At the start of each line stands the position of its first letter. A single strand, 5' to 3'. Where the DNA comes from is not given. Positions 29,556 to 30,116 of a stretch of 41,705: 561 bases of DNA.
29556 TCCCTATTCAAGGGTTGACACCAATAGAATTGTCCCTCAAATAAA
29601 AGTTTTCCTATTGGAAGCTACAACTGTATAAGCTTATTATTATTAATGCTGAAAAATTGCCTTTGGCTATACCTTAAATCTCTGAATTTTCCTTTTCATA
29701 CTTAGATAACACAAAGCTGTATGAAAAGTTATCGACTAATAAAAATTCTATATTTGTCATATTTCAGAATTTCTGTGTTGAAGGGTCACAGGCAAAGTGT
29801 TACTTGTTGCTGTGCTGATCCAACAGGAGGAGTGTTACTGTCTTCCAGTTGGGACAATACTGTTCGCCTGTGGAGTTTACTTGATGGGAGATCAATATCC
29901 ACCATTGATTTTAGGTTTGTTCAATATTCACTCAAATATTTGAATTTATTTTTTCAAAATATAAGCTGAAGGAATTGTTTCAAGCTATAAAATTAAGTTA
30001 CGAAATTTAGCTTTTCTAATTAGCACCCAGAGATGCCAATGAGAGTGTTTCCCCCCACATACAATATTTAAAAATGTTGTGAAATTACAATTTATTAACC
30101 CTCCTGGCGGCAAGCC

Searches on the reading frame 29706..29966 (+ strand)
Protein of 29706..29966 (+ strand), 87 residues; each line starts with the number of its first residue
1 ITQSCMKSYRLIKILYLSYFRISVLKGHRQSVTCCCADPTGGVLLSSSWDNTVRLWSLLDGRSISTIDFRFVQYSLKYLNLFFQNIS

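Call 38: search_protein_families(library=pfam, proteins=[window:29706-29966:+], max_evalue=1)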
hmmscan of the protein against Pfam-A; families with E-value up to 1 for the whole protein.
seq(87 aa): 16 families
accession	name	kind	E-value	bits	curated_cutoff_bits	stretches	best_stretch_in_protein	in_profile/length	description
PF00400.38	WD40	-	3.5e-11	43.6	27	1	22-57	4-39/39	WD domain, G-beta repeat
PF24817.1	WD40_WDHD1_1st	-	5.9e-08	32.7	109.9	1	12-68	110-167/291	WDHD1 first WD40 domain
PF25174.1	Beta-prop_THOC3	-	9.7e-08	31.8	305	1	21-70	38-88/272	THOC3 beta-propeller domain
PF25173.1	Beta-prop_WDR3_1st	-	4.3e-07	30.2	154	1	24-67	108-151/184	WDR3 first beta-propeller domain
PF25175.1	Beta-prop_WDR5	-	2.1e-06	27.6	250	1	22-68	87-133/296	WDR5 beta-propeller domain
PF23869.1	Beta-prop_WDR75_1st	-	5e-06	26.4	45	1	22-76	28-83/292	WD repeat-containing protein 75 first beta-propeller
PF24814.1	WD40_Prp19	-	9.3e-06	25.3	320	1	22-67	42-87/281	Prp19 WD40 domain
PF24805.1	EIF3I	-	3.6e-05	23.5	200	1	21-71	44-94/324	EIF3I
PF25047.1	Beta-prop_TEP1_2nd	-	4e-05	23.3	89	1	21-59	82-120/255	TEP-1 second beta-propeller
PF24105.1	Beta-prop_CAF1B_HIR1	-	0.00019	21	80.5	1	19-67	120-168/383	CAF1B/HIR1 beta-propeller domain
PF25168.1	Beta-prop_WDR36-Utp21_2nd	-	0.00032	20.5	84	1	23-76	234-287/335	WDR36/Utp21 second beta-propeller domain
PF25172.1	Beta-prop_WDR3_2nd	-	0.0022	17.7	140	1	19-57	249-287/293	WDR3 second beta-propeller domain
PF24807.1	WD40_CDC20-Fz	-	0.0035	17.1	200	1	22-58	128-164/292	CDC20/Fizzy WD40 domain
PF20426.4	NBCH_WD40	-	0.014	14.7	50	1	24-64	119-159/350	Neurobeachin beta propeller domain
PF23215.1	WD_LRWD1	-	0.037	13.4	30.7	1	18-77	122-178/388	Leucine-rich repeat and WD repeat-containing protein 1, WD domain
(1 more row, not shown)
